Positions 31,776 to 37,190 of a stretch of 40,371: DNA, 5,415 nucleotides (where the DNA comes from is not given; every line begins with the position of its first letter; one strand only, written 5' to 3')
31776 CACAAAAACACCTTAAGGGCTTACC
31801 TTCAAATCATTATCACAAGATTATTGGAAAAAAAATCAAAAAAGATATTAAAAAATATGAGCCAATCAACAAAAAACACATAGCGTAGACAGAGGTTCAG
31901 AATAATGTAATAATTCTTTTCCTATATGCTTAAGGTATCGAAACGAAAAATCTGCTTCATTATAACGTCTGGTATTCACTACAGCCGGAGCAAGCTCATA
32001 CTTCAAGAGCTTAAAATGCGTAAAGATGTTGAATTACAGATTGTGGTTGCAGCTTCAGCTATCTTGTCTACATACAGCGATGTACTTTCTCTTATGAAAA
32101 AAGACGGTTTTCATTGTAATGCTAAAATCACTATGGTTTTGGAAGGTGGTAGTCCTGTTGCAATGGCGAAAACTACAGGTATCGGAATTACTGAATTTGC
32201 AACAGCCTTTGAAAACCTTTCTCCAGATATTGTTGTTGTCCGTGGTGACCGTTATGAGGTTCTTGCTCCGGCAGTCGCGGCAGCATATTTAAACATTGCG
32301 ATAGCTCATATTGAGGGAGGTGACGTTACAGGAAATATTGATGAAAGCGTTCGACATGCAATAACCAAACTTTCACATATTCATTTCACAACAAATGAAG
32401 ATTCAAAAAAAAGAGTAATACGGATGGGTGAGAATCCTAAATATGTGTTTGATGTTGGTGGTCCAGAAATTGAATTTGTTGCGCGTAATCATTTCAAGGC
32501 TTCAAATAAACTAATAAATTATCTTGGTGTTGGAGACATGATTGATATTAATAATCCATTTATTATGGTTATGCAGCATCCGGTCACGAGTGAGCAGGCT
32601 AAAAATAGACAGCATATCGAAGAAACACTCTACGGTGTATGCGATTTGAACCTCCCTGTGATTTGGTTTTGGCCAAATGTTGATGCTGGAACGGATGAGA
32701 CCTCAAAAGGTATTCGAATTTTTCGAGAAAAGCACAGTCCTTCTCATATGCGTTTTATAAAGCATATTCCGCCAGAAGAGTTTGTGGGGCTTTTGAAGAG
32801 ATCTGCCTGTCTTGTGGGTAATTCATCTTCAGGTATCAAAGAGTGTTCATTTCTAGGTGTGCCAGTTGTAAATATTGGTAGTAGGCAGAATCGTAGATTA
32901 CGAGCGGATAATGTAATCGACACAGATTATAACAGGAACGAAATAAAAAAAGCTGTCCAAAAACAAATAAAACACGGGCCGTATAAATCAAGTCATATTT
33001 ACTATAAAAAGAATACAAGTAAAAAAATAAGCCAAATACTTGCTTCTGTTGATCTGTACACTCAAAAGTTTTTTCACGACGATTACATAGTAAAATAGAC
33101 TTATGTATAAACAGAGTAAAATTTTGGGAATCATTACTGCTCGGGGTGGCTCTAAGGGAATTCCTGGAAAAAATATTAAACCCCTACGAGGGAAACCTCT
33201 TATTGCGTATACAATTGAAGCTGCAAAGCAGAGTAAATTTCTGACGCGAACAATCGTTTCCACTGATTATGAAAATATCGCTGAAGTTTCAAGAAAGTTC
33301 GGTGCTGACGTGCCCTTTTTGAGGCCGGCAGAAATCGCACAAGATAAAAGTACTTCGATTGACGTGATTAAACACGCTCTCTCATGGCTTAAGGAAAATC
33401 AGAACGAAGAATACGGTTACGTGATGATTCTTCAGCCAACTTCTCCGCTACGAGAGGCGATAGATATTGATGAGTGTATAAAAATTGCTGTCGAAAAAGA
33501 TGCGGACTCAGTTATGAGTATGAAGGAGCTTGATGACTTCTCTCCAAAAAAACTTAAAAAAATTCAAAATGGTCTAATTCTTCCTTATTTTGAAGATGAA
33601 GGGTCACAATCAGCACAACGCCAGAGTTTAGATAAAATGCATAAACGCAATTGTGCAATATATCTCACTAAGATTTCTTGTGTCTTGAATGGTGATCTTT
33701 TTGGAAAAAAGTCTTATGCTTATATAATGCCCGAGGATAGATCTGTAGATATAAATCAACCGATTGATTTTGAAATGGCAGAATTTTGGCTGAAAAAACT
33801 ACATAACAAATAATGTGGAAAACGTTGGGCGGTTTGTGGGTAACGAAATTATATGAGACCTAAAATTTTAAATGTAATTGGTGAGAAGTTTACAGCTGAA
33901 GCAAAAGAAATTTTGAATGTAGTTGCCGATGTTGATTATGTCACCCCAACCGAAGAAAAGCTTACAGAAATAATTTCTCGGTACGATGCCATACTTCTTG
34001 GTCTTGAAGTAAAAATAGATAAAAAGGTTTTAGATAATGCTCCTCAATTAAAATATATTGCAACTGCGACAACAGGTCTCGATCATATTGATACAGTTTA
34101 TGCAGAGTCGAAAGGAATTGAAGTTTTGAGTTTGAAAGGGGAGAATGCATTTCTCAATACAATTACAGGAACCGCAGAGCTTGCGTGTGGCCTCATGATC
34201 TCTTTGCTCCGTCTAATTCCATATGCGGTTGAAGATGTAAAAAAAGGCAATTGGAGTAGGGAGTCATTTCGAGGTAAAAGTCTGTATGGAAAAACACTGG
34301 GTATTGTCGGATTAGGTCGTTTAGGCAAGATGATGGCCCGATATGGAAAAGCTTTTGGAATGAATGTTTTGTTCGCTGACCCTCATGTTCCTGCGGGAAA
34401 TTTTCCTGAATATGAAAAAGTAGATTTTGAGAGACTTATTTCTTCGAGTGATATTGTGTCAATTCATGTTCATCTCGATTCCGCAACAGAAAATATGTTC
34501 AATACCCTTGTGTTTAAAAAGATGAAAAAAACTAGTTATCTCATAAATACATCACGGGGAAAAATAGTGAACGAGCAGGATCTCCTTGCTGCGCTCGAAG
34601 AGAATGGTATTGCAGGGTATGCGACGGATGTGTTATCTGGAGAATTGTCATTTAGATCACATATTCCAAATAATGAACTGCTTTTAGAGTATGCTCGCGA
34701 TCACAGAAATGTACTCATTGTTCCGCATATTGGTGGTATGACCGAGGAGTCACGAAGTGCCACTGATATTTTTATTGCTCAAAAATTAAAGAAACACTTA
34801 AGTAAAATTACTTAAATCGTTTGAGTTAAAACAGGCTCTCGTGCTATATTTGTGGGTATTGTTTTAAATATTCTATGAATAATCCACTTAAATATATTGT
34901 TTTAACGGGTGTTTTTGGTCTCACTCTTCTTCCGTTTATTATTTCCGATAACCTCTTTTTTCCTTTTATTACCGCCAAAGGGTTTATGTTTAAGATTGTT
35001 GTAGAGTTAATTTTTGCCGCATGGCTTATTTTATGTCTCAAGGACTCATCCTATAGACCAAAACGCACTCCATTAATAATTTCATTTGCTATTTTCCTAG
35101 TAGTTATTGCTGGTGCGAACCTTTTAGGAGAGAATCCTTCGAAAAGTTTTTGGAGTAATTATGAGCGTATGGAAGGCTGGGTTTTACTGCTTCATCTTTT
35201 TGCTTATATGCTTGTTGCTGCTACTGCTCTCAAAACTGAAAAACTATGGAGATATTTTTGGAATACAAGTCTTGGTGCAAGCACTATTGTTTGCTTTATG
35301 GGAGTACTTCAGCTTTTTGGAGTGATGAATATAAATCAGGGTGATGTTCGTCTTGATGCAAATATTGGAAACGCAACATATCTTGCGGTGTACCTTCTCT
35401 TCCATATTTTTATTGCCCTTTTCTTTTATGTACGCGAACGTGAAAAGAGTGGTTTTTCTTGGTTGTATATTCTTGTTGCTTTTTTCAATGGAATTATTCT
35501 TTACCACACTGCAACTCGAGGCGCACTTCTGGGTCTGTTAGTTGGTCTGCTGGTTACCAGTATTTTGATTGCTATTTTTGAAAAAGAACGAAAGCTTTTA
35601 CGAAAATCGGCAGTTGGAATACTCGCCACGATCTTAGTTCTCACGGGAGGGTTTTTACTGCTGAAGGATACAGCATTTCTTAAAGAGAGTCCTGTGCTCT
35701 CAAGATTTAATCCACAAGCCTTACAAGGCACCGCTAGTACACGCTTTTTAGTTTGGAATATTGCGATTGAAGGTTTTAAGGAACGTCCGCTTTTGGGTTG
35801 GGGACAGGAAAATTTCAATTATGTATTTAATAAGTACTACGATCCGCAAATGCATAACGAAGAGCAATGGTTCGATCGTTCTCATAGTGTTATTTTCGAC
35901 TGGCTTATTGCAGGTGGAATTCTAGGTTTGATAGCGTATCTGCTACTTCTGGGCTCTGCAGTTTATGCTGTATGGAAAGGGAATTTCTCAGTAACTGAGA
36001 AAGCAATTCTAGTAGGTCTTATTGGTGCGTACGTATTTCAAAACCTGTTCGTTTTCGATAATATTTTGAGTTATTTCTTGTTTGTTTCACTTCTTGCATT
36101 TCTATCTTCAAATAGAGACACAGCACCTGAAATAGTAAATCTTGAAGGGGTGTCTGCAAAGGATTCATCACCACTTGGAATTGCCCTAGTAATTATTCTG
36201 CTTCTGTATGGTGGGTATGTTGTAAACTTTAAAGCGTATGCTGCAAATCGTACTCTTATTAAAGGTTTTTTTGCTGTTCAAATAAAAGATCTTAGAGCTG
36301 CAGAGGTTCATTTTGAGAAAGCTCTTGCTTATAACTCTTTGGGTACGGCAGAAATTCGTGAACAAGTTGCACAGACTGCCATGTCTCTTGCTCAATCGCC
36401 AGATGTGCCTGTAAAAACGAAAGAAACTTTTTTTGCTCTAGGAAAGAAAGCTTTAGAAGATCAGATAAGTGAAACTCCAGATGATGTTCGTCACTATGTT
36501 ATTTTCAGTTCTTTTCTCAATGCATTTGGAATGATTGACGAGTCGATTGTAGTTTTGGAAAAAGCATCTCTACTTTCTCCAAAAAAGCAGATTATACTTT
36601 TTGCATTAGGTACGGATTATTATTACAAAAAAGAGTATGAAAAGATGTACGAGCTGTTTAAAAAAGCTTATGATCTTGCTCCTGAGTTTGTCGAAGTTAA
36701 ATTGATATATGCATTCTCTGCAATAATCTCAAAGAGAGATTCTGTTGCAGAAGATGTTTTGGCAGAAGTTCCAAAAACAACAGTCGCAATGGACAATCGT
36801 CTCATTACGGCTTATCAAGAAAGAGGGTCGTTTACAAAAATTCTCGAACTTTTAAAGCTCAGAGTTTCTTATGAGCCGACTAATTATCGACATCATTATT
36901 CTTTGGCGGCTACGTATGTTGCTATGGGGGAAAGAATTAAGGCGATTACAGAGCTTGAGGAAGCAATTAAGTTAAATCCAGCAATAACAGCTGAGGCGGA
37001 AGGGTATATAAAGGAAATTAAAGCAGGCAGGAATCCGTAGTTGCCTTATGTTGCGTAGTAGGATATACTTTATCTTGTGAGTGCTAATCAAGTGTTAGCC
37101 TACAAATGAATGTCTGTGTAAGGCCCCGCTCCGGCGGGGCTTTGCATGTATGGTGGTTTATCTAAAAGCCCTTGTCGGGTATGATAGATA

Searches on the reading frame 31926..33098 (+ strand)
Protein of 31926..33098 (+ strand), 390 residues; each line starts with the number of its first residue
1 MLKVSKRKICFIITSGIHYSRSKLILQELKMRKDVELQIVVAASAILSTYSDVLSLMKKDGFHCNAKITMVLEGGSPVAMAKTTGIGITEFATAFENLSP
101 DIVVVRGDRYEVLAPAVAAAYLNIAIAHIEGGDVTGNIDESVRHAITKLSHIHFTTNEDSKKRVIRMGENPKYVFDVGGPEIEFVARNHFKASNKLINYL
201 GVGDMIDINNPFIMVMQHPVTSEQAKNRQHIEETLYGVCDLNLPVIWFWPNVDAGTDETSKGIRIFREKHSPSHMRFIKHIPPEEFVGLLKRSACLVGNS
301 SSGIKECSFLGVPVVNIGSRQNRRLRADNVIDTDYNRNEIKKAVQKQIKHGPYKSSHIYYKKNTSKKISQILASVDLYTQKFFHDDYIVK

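Call 44: search_protein_families(library=pfam, proteins=[window:31926-33098:+], max_evalue=0.001)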
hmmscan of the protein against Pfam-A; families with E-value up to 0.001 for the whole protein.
window:31926-33098:+ (390 aa): 1 family
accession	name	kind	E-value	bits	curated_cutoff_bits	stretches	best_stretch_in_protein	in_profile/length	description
PF02350.25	Epimerase_2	-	6.9e-71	239.3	30.6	1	28-372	2-346/347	UDP-N-acetylglucosamine 2-epimerase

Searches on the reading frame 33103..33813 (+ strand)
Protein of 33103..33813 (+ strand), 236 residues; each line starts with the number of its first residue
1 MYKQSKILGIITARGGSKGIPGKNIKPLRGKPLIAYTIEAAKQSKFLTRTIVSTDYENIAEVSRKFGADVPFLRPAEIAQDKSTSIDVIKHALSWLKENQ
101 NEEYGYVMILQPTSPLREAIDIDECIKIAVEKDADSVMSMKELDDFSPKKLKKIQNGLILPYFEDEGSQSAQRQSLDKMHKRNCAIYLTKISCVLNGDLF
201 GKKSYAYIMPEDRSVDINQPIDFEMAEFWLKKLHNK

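Call 44: search_protein_families(library=pfam, proteins=[window:33103-33813:+], max_evalue=0.001)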
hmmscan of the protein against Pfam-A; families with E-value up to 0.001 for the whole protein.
window:33103-33813:+ (236 aa): 1 family
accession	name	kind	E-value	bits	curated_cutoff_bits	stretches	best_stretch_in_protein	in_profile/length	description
PF02348.25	CTP_transf_3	-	5.7e-25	88.8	22.6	1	9-139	2-125/217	Cytidylyltransferase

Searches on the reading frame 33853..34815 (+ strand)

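Call 45: search_protein_families(library=pfam, proteins=[window:33853-34815:+], max_evalue=0.001)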
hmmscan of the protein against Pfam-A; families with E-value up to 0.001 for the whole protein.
window:33853-34815:+ (320 aa): 4 families
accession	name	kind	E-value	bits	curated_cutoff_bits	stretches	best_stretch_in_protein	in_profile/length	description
PF02826.25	2-Hacid_dh_C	-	6.4e-51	172.7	25.1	1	113-294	2-178/178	D-isomer specific 2-hydroxyacid dehydrogenase, NAD binding domain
PF00389.36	2-Hacid_dh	-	1.8e-16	60.5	24.6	1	14-316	8-124/134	D-isomer specific 2-hydroxyacid dehydrogenase, catalytic domain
PF03446.21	NAD_binding_2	-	2.9e-05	24.6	21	1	149-254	2-113/161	NAD binding domain of 6-phosphogluconate dehydrogenase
PF22660.2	RS_preATP-grasp-like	-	0.00016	22.5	27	1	147-184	2-41/98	Ribonucleotide synthetase preATP-grasp domain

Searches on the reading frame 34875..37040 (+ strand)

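Call 45: search_protein_families(library=pfam, proteins=[window:34875-37040:+], max_evalue=0.001)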
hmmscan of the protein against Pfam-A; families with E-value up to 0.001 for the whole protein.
window:34875-37040:+ (721 aa): 7 families
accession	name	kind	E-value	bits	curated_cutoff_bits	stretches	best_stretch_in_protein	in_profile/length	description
PF04932.20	Wzy_C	-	4.2e-21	75.7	31.7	1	201-356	2-149/149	O-Antigen ligase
PF07719.23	TPR_2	-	7e-09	35.6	27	0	674-702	4-32/34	Tetratricopeptide repeat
PF13181.12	TPR_8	-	2.5e-07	30.7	25.7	0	675-703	5-33/34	Tetratricopeptide repeat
PF13428.12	TPR_14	-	2.8e-05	24.8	23.5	0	675-703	5-33/44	Tetratricopeptide repeat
PF14559.12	TPR_19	-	3e-05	24.7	25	0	592-635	11-54/68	Tetratricopeptide repeat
PF23914.1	TPR_CcmH_CycH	-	3.2e-05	24.2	42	0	585-631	63-112/158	Cytochrome c-type biogenesis protein H TPR domain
PF00515.34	TPR_1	-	9.3e-05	22.5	27.8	0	674-702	4-32/34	Tetratricopeptide repeat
